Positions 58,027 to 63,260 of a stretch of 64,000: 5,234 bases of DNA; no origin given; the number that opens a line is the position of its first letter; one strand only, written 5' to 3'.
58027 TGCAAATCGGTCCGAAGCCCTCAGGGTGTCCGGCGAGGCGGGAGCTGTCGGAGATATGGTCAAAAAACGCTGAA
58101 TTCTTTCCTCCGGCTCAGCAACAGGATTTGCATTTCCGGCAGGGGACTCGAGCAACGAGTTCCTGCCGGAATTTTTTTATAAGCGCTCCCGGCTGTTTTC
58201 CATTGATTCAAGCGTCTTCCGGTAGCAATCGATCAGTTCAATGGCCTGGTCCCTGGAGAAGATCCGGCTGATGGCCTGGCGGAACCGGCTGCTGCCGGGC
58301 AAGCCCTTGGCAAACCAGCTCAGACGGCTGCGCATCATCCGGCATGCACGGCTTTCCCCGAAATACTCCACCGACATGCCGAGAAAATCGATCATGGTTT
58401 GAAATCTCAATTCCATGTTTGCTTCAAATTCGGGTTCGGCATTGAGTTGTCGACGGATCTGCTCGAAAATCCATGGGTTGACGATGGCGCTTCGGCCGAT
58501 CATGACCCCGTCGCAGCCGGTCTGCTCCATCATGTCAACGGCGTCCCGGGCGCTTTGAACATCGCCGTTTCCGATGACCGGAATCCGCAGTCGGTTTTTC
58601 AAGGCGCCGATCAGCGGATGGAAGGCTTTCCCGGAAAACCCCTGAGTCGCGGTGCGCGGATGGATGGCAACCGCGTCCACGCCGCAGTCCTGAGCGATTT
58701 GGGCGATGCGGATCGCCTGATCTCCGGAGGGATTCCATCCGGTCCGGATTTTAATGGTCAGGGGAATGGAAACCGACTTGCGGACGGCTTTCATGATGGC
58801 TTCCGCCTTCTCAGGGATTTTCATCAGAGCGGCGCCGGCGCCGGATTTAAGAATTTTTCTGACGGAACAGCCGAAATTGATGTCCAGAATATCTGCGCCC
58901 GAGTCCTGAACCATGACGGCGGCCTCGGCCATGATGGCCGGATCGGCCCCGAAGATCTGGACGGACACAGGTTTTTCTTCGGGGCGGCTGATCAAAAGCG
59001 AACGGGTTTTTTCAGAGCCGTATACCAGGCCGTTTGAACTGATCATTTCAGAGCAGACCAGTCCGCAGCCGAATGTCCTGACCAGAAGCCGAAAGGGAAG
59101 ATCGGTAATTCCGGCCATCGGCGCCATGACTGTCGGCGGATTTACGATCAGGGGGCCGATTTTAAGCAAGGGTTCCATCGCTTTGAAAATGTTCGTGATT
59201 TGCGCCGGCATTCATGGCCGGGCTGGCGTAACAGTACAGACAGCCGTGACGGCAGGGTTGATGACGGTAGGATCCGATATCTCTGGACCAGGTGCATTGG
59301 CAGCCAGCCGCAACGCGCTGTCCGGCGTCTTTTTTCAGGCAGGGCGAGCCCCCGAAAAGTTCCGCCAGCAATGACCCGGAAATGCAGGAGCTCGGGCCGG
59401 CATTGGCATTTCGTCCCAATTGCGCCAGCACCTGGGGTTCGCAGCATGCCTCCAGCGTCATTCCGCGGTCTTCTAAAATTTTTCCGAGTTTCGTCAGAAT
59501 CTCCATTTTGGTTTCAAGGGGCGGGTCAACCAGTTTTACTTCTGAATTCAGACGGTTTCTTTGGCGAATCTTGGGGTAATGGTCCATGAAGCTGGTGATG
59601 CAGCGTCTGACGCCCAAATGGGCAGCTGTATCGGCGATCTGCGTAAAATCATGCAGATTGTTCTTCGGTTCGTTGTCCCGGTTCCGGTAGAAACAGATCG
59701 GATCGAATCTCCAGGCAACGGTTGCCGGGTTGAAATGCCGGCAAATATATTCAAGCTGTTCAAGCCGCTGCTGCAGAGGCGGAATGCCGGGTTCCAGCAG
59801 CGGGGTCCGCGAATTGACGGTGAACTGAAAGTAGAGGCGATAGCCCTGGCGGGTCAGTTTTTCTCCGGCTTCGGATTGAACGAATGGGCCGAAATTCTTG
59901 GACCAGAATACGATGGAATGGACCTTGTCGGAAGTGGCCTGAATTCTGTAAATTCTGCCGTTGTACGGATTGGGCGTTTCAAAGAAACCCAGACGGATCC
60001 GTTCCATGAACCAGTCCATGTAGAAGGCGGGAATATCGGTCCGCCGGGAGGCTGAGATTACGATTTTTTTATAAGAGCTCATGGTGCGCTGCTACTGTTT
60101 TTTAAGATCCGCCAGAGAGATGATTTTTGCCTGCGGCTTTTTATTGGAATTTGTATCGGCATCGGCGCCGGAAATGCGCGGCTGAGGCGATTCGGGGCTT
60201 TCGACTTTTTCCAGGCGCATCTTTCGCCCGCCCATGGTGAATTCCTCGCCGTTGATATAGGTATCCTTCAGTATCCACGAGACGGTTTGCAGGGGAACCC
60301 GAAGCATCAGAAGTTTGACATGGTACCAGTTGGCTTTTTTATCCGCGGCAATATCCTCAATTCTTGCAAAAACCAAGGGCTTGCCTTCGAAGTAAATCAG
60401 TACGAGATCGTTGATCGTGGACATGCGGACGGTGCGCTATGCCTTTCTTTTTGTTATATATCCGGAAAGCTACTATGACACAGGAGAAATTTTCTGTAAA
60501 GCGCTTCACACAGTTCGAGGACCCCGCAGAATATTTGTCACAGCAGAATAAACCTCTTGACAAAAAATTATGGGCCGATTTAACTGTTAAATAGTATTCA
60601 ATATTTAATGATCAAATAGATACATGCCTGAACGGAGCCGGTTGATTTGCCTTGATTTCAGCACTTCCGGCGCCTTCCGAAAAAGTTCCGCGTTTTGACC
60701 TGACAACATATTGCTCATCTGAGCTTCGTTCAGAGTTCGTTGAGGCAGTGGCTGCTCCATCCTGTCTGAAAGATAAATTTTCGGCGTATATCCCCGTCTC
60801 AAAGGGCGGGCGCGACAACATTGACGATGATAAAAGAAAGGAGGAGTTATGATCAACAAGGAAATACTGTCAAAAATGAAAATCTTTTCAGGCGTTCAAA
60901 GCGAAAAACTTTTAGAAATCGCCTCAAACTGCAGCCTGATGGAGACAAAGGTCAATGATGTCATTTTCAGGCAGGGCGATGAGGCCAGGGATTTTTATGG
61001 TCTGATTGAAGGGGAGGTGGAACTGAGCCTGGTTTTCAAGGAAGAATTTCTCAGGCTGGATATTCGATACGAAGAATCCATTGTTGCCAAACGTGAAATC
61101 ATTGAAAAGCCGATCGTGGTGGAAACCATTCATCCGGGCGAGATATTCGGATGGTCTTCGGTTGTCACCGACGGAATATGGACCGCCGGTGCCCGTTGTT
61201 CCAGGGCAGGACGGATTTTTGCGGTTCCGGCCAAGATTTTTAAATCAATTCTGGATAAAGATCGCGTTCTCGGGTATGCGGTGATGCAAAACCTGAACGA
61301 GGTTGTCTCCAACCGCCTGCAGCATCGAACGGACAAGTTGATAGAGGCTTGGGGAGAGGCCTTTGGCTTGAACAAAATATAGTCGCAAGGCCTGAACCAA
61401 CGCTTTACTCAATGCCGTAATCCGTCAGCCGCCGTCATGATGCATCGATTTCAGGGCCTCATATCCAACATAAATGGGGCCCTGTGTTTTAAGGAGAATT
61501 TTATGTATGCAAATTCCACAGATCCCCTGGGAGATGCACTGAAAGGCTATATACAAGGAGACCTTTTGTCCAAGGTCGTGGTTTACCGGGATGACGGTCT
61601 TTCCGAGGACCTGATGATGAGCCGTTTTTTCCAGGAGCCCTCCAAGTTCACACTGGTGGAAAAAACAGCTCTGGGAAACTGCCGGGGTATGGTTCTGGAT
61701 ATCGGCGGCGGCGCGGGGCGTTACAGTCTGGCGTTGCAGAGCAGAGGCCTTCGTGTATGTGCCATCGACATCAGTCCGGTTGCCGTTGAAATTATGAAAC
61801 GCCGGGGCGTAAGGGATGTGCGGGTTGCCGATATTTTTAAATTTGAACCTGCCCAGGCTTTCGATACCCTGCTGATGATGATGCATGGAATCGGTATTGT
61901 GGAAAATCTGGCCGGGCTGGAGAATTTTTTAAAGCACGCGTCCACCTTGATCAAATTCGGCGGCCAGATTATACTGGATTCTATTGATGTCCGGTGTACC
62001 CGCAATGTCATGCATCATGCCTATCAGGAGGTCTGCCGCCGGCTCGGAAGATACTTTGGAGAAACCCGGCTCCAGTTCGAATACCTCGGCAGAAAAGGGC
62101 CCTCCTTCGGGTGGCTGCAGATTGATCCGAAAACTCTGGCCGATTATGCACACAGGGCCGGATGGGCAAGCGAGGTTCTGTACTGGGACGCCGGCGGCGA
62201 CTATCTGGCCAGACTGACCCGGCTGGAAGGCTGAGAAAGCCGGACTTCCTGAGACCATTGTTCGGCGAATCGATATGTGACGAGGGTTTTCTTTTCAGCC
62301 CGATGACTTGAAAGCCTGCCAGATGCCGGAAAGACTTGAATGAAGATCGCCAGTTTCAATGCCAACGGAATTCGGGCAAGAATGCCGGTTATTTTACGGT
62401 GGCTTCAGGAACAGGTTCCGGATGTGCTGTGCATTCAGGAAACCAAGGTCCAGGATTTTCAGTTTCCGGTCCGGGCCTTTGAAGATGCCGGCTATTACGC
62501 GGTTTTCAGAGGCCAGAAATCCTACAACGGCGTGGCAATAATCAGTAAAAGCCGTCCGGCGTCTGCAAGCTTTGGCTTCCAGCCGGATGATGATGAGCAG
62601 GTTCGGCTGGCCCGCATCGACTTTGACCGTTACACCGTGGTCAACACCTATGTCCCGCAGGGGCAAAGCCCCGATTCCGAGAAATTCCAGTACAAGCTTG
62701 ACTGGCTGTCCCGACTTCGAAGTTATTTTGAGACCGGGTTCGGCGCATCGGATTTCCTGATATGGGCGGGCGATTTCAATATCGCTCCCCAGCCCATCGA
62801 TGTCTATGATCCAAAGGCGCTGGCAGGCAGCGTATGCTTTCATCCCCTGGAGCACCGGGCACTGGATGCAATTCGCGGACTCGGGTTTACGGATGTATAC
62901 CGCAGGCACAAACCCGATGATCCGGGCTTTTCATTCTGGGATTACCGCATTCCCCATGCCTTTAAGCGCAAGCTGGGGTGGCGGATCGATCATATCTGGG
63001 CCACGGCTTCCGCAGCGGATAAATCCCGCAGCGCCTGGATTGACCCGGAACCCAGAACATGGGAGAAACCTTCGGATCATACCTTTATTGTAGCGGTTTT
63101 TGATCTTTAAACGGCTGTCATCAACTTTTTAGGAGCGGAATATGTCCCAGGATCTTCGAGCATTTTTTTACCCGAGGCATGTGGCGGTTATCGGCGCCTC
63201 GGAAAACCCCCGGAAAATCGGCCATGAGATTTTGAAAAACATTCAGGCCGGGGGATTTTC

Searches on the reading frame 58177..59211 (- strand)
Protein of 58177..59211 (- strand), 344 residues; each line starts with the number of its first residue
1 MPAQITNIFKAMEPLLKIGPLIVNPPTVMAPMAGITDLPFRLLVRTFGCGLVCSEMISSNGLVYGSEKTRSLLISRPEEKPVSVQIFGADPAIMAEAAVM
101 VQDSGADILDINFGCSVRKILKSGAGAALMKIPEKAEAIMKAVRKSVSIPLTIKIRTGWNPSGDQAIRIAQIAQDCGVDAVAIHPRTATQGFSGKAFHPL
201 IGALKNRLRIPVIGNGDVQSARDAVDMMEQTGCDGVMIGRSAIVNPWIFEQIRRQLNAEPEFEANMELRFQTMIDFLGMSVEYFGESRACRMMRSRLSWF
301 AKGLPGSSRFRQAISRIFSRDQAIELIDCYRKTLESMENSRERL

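Call 81: search_protein_families(library=pfam, proteins=[window:58177-59211:-], max_evalue=0.00001)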
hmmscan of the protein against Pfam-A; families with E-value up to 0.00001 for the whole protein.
window:58177-59211:- (344 aa): 2 families
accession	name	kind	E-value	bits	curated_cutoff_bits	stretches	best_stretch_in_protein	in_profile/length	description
PF01207.24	Dus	-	1.4e-84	284.3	20.4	1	29-328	2-303/311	Dihydrouridine synthase (Dus)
PF01180.27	DHO_dh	-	3e-08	33.7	27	1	62-258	76-289/291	Dihydroorotate dehydrogenase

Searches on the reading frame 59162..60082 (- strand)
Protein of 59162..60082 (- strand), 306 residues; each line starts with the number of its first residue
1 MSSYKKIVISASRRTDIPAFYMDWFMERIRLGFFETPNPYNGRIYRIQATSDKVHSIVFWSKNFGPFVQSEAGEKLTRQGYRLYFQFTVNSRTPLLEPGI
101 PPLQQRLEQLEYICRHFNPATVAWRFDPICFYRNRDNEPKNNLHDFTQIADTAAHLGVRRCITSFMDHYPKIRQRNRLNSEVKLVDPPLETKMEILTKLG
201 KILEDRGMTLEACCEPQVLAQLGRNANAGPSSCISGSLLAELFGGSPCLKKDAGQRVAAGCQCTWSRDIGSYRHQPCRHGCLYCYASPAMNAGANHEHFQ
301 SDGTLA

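Call 81: search_protein_families(library=pfam, proteins=[window:59162-60082:-], max_evalue=0.00001)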
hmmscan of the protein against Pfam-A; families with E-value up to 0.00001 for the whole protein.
window:59162-60082:- (306 aa): 1 family
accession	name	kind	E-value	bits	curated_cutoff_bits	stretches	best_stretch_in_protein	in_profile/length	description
PF08902.16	DUF1848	-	9.7e-75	252.2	30.5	1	8-286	1-262/262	Domain of unknown function (DUF1848)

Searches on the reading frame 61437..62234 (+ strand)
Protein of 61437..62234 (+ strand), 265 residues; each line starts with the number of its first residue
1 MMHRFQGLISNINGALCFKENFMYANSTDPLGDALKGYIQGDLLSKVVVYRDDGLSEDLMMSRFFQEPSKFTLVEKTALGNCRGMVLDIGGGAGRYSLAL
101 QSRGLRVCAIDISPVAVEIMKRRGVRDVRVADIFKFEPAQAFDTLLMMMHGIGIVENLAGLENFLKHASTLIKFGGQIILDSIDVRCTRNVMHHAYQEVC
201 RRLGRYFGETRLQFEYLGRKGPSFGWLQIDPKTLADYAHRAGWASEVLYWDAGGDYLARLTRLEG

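Call 81: search_protein_families(library=pfam, proteins=[window:61437-62234:+], max_evalue=0.00001)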
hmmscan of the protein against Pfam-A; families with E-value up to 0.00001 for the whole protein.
window:61437-62234:+ (265 aa): 5 families
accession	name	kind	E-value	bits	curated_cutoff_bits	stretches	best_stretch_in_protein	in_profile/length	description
PF13489.12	Methyltransf_23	-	9.9e-10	38.8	27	1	83-212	23-134/164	Methyltransferase domain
PF13649.12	Methyltransf_25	-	1.5e-09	38.8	27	1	86-176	1-97/97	Methyltransferase domain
PF08241.18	Methyltransf_11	-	3.4e-09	37.6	21.2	1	87-179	1-94/95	Methyltransferase domain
PF08242.18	Methyltransf_12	-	2.6e-07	31.7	30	1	87-177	1-97/98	Methyltransferase domain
PF13847.12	Methyltransf_31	-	4.7e-07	30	27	1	86-189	7-116/145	Methyltransferase domain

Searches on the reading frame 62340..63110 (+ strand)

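Call 81: search_protein_families(library=pfam, proteins=[window:62340-63110:+], max_evalue=0.00001)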
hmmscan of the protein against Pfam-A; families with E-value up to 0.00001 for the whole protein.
window:62340-63110:+ (256 aa): 1 family
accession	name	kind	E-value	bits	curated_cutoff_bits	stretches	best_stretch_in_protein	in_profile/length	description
PF03372.29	Exo_endo_phos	-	2.1e-30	106.5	24.5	1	4-247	1-225/225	Endonuclease/Exonuclease/phosphatase family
